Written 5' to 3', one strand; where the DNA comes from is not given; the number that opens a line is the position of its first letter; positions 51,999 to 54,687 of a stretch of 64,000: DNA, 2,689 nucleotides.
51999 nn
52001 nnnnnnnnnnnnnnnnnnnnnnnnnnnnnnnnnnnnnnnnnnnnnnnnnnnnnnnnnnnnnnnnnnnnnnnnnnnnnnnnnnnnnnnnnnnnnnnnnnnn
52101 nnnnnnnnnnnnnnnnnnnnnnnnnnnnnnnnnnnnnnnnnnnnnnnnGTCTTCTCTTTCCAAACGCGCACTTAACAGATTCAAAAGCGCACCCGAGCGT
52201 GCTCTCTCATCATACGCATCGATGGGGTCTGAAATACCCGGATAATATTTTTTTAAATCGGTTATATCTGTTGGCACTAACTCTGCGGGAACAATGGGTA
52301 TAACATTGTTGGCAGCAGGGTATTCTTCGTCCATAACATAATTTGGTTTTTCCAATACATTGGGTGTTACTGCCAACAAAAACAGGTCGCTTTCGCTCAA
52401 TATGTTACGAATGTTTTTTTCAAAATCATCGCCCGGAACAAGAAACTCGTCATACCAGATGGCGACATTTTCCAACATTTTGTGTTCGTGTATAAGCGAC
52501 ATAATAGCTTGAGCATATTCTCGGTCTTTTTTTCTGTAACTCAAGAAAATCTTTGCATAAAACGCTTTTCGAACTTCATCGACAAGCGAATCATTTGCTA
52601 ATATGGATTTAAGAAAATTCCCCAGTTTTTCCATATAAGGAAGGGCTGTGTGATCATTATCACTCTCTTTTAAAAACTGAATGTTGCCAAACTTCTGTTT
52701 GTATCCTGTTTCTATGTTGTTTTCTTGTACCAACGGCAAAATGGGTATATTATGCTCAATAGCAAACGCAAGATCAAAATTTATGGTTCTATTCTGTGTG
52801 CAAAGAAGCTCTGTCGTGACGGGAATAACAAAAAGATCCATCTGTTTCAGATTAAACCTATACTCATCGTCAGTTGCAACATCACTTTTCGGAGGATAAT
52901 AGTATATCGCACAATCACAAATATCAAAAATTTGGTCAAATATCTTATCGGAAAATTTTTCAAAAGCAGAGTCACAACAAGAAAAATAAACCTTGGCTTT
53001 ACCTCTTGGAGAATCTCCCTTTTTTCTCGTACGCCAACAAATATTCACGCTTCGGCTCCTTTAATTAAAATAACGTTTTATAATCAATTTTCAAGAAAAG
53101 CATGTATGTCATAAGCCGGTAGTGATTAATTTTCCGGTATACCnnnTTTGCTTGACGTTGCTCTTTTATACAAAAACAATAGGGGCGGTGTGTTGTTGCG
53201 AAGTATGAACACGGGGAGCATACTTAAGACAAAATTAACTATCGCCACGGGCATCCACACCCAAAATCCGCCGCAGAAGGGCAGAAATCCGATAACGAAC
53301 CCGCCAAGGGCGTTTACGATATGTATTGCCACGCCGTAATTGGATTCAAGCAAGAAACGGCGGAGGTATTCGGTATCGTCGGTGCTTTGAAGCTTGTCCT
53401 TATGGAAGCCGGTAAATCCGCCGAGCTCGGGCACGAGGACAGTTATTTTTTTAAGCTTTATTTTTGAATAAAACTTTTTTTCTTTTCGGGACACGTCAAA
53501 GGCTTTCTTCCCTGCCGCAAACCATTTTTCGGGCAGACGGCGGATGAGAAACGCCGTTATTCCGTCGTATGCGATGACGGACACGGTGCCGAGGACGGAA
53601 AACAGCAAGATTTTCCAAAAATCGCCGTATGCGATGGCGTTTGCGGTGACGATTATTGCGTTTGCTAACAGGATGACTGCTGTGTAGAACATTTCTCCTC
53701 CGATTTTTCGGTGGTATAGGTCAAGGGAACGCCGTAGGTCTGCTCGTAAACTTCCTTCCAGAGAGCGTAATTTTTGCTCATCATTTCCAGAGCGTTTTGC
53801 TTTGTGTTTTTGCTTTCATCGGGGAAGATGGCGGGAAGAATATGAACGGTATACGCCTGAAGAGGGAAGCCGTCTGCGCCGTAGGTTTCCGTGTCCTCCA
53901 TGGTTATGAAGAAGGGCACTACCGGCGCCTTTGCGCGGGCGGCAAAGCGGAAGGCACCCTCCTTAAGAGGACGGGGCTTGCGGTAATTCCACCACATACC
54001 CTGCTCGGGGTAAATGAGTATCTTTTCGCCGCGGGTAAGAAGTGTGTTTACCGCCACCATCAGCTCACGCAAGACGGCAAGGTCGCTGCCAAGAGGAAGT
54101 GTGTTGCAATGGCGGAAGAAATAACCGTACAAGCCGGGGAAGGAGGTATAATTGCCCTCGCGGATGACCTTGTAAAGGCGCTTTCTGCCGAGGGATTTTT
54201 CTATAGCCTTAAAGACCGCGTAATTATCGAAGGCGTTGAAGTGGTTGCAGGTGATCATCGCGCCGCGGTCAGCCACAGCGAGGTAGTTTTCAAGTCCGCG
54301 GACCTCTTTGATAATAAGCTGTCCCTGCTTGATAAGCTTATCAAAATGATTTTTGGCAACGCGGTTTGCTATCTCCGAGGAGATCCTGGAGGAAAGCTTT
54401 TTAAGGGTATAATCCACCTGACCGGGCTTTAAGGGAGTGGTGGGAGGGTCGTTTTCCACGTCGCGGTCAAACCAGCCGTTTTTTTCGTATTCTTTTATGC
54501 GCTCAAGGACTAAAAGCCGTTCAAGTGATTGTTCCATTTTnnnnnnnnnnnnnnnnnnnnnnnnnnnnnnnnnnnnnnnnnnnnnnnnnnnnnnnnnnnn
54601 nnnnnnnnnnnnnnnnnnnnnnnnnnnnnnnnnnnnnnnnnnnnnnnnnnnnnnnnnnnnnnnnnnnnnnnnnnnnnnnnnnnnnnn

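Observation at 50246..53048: AT-rich two-gene islet: tandem-TIR / Sel1-TPR protein plus a hyper-acidic DUF1292-like partner (candidate undescribed TIR system)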

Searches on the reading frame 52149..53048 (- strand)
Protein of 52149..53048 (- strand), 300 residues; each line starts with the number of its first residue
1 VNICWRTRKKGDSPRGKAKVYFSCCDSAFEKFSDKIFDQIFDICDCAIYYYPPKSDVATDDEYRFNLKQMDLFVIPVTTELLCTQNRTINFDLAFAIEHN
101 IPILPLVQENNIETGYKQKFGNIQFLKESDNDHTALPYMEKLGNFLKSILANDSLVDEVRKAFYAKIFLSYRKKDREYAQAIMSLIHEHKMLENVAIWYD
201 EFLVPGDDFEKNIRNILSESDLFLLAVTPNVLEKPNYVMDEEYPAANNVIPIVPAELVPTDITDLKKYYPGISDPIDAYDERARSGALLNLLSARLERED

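Call 11: search_solved_structures(query=window:52149-53048:-, max_evalue=10, show_alignments=3)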
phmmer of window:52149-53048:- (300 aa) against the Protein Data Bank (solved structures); distinct sequences matched with E-value up to 10: 2.
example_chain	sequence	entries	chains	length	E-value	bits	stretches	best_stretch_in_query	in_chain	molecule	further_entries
10ra_A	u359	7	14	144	1.7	11.2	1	166-235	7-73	Sterile alpha and TIR motif-containing protein 1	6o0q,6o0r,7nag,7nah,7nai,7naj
6o0u_A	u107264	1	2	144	1.7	11.2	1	166-235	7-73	Sterile alpha and TIR motif-containing protein 1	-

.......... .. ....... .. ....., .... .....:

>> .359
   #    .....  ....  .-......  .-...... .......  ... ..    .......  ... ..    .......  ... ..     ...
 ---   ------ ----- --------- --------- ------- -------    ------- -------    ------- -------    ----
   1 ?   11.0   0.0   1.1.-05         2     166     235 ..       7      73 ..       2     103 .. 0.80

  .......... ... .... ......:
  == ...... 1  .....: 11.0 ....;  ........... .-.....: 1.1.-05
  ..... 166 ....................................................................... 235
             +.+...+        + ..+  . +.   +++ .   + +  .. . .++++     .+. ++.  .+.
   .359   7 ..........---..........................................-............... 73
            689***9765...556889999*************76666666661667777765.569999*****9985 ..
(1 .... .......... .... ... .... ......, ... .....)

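Call 45: predict_structure(alignment_id=A3)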
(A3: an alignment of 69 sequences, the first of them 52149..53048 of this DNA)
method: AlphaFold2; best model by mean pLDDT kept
length: 300 residues; sequences in the alignment: 69
mean_pLDDT: 91.7   pTM: 0.71
mean pLDDT of the five models: 91.7, 90.5, 89.6, 89.4, 88.3
residues with pLDDT >= 90: 229; 70-90: 60; 50-70: 10; < 50: 1
segments of 3 or more residues with pLDDT < 50: none
pLDDT, mean of each block of 10 residues (from residue 1): 89 88 96 97 95 91 92 98 96 97 96 95 88 84 93 78 92 92 94 89 71 89 98 95 93 98 98 97 96 78
secondary structure, 60 per line:
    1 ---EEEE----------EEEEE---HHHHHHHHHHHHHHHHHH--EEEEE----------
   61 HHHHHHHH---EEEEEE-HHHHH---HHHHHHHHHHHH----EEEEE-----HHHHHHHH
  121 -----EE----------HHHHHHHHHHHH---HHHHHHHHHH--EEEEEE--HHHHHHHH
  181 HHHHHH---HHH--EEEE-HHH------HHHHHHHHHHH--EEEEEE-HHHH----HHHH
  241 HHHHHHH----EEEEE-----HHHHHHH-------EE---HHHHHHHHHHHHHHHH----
elements in order: E4-7 E18-22 H26-43 E46-50 H61-68 E72-77 H79-83 H87-98 E103-107 H113-120 H138-149 H153-162 E165-170 H173-186 E195-198 H209-219 E222-227 H229-232 H237-247 E252-256 H262-268 H281-296

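Call 49: fold_search(model_id=the predicted structure, library=pdb)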
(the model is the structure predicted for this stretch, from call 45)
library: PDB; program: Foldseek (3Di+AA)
matches with E <= 10: 1580; with E <= 0.001: 6
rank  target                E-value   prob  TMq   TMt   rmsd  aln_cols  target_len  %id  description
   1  9y43_A                9.6e-05  0.98  0.27  0.13  18.9       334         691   14  3-hydroxypropionyl-CoA Synthetase (ADP-forming) from Nitrosopumilus maritimus. (released 2025-10-01)
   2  3l9w_A                2.4e-04  0.97  0.31  0.28  14.0       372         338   11  KefC C-terminal domain in complex with KefF and GSH (released 2010-11-17)
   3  6xrs_A                2.6e-04  0.99  0.31  0.27  10.8       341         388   10  Crystal structure of a GTP-binding protein EngA (Der homolog) from Neisseria gonorrhoeae bound to GDP (released 2020-09-23)
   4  9y43_B                3.7e-04  0.96  0.27  0.13  18.9       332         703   15  3-hydroxypropionyl-CoA Synthetase (ADP-forming) from Nitrosopumilus maritimus. (released 2025-10-01)
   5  7crc_B                4.2e-04  0.97  0.30  0.10  15.7       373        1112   10  Cryo-EM structure of plant NLR RPP1 tetramer in complex with ATR1 (released 2020-12-16)
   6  7djt_A                9.3e-04  0.99  0.32  0.16  16.5       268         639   13  Human SARM1 inhibitory state bounded with inhibitor dHNN (released 2021-05-19)
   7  7saa_A                1.2e-03  0.69  0.21  0.10  22.9       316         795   14  Glycine and glutamate bound GluN1a-GluN2B NMDA receptors in non-active 1 conformation at 2.97 Angstrom resolution (released 2022-07-20)
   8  8p2m_B                1.3e-03  0.99  0.32  0.16  17.2       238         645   14  C. elegans TIR-1 protein. (released 2023-09-06)
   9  7dfv_B                1.3e-03  0.93  0.31  0.20  16.9       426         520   11  Cryo-EM structure of plant NLR RPP1 tetramer core part (released 2020-12-16)
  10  8u72_F                1.6e-03  1.00  0.31  0.23   4.6       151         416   18  Cryo-EM structure of the SPARTA oligomer with guide RNA and target DNA (released 2024-06-12)
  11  6wht_A                1.6e-03  0.69  0.23  0.10  22.9       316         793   13  GluN1b-GluN2B NMDA receptor in active conformation at 4.4 angstrom resolution (released 2020-08-05)
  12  7anw_A                1.7e-03  1.00  0.34  0.17   6.3       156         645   13  hSARM1 NAD+ complex (released 2020-11-11)
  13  7rts                  1.9e-03  1.00  0.28  0.49  10.6       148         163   13  Crystal structure of the TIR domain from the grapevine disease resistance protein RUN1 without the AE interface (released 2021-10-13)
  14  6kja_A                1.9e-03  0.60  0.22  0.21  19.2       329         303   13  E. coli ATCase holoenzyme mutant - G128/130A (catalytic chain) (released 2020-03-11)
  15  1fyv                  2.1e-03  1.00  0.31  0.53   5.0       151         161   18  CRYSTAL STRUCTURE OF THE TIR DOMAIN OF HUMAN TLR1 (released 2000-11-22)
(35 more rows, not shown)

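Call 79: search_dna_similar(query=window:52149-53048:-, collection=plasmids, mode=protein, max_evalue=1e-10, max_rows=15)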
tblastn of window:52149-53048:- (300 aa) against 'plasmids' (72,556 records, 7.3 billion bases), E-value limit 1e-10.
No match.

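Call 80: search_dna_similar(query=window:52149-53048:-, collection=phages, mode=protein, max_evalue=1e-10, max_rows=15)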
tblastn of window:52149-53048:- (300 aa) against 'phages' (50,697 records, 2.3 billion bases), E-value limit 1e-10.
No match.

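Call 93: search_protein_representatives(protein=window:52149-53048:-)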
Query: 300 residues. Proteins with E-value up to 0.001 (for the whole library): 2666; up to 1e-10: 2015; up to 1e-30: 1503. The best 150 are listed.
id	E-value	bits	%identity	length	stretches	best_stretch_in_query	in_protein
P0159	6.5e-127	439.4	43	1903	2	10-283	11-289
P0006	1.3e-111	389.1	58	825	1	1-297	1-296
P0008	8.0e-110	383.2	59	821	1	1-296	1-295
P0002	1.0e-106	373.1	56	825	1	1-296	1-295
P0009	8.8e-101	353.6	46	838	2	5-297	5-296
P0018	4.2e-86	305.4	49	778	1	4-299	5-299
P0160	1.8e-83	296.7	51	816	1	11-299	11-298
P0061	2.6e-82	292.9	50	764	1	9-294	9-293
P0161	6.2e-81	288.4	48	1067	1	2-290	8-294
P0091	1.7e-80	287.0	47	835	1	9-299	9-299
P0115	3.6e-79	282.6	49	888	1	10-299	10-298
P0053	5.0e-79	282.1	46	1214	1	9-292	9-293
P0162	5.6e-79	282.0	47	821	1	8-295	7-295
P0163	1.5e-78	280.6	47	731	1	10-298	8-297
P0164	1.5e-78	280.5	48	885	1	2-292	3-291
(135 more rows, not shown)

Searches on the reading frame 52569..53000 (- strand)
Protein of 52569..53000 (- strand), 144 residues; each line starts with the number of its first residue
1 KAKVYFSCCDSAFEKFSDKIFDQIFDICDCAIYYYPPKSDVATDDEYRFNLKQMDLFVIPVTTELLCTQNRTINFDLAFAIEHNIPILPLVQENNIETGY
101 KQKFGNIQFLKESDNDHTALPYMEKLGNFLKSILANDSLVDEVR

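Call 53: search_solved_structures(query=A5, max_evalue=10, show_alignments=2)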
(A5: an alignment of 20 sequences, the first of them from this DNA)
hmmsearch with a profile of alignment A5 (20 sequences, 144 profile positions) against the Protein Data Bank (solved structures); distinct sequences matched with E-value up to 10: 3.
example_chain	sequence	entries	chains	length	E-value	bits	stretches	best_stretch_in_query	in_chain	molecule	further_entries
5n5y_Q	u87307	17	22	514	0.17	15.2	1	41-114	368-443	RNA polymerase I-specific transcription initiation factor RRN7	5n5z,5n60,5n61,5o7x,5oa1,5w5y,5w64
2h31_A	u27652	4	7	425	0.47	13.7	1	75-112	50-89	Multifunctional protein ADE2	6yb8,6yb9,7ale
8j0h_A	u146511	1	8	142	0.51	13.6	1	17-73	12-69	Uncharacterized protein C4H3.06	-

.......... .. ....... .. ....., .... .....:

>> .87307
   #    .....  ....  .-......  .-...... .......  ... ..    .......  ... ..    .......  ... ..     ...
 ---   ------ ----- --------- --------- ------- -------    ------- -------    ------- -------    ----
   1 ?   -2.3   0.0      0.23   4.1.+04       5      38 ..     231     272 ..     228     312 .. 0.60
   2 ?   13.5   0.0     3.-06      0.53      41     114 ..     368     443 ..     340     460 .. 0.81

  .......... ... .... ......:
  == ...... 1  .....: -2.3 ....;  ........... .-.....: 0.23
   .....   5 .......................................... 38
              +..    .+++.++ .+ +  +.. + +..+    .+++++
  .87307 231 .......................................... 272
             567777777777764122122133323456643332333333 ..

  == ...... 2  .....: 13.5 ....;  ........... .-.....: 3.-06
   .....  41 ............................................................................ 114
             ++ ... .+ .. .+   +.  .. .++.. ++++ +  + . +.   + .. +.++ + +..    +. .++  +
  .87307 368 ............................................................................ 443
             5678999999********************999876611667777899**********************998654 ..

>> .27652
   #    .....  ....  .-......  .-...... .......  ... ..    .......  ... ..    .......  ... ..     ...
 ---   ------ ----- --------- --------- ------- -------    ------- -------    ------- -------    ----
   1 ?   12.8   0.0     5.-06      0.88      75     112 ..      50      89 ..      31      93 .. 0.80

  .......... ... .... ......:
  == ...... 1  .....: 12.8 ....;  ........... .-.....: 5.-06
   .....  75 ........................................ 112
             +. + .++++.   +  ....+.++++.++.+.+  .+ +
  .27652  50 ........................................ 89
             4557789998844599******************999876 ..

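Call 54: search_protein_families(library=pfam, alignment_id=A5, max_evalue=1)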
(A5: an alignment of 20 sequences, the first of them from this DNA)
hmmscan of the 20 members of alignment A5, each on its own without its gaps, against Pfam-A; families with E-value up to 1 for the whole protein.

A. member 1, seq(144 aa): 1 family
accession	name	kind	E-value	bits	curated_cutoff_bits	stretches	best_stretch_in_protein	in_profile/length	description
PF07510.16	GmrSD_C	-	0.0072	16.7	23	1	72-134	47-111/138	GmrSD restriction endonucleases, C-terminal domain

B. families by the number of members that match (of 20 scanned): 7 families
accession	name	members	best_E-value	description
PF07510.16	GmrSD_C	3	0.0072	GmrSD restriction endonucleases, C-terminal domain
PF21980.2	MksE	1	0.0026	Condensin complex protein MksE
PF19228.4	DUF5881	1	0.0064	Family of unknown function (DUF5881)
PF20499.3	DUF6729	1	0.036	Domain of unknown function (DUF6729)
PF20076.4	DUF6472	1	0.04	Domain of unknown function (DUF6472)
PF13676.11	TIR_2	1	0.042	TIR domain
PF06696.16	Strep_SA_rep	1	0.23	Streptococcal surface antigen repeat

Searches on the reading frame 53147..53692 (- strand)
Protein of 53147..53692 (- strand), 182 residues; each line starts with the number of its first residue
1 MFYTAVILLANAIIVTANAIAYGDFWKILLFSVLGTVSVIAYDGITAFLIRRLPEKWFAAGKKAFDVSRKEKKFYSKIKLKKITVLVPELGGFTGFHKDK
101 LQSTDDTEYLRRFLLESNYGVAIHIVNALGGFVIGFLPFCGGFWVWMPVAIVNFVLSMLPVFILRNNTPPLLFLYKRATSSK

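Call 43: search_protein_families(library=pfam, proteins=[window:53147-53692:-], max_evalue=0.001)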
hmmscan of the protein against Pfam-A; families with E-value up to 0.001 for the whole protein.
window:53147-53692:- (182 aa): 1 family
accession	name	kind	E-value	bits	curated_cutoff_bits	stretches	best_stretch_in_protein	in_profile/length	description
PF18927.5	CrtO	-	1.6e-15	57.9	27.3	1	54-177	1-123/123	Glycosyl-4,4'-diaponeurosporenoate acyltransferase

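Call 44: find_encoding_contigs(protein=window:53147-53692:-, flank=6000, max_places=8)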
Protein window:53147-53692:- (182 aa): 4 contigs read that carry it; 2 places shown.
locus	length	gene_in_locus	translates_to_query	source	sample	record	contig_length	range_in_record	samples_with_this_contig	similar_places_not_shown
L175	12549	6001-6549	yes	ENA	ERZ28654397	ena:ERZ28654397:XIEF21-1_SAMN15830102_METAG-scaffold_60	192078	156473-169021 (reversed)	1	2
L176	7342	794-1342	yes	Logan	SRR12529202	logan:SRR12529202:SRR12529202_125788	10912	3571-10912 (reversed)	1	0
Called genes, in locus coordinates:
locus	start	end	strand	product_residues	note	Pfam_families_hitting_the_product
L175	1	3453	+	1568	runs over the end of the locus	PF22633:F5_F8_type_C_2 (faint), PF00754:F5_F8_type_C (weak), PF00404:Dockerin_1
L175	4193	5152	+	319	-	PF01501:Glyco_transf_8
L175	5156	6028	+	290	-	PF01553:Acyltransferase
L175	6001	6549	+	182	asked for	PF18927:CrtO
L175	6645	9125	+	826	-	PF13676:TIR_2, PF08238:Sel1 (faint), PF07719:TPR_2 (faint), PF13374:TPR_10 (faint), PF13424:TPR_12 (faint)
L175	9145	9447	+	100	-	PF06949:DUF1292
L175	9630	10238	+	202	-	PF01381:HTH_3, PF12844:HTH_19 (weak), PF13560:HTH_31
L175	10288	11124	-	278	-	-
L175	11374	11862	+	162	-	PF01047:MarR (weak), PF12802:MarR_2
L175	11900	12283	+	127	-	-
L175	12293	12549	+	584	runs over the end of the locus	PF00664:ABC_membrane, PF00005:ABC_tran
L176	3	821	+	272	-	?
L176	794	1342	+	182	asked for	PF18927:CrtO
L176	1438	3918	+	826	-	PF13676:TIR_2, PF08238:Sel1 (faint), PF07719:TPR_2 (faint), PF13374:TPR_10 (faint), PF13424:TPR_12 (faint)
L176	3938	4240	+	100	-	PF06949:DUF1292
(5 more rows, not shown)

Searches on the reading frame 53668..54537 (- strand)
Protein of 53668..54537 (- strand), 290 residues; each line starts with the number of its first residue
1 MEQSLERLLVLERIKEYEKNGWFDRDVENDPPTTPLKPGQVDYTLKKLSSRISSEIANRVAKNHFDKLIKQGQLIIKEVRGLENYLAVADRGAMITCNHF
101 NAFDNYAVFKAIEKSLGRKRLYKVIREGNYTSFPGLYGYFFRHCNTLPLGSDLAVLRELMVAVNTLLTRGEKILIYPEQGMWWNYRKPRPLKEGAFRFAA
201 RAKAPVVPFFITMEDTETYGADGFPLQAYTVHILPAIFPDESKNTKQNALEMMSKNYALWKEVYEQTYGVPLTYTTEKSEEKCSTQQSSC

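Call 43: search_protein_families(library=pfam, proteins=[window:53668-54537:-], max_evalue=0.001)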
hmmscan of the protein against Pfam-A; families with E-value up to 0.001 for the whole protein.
window:53668-54537:- (290 aa): 1 family
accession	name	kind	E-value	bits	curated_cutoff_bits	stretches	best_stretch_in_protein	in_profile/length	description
PF01553.26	Acyltransferase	-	9.6e-11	42.1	23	1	79-211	4-131/132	Acyltransferase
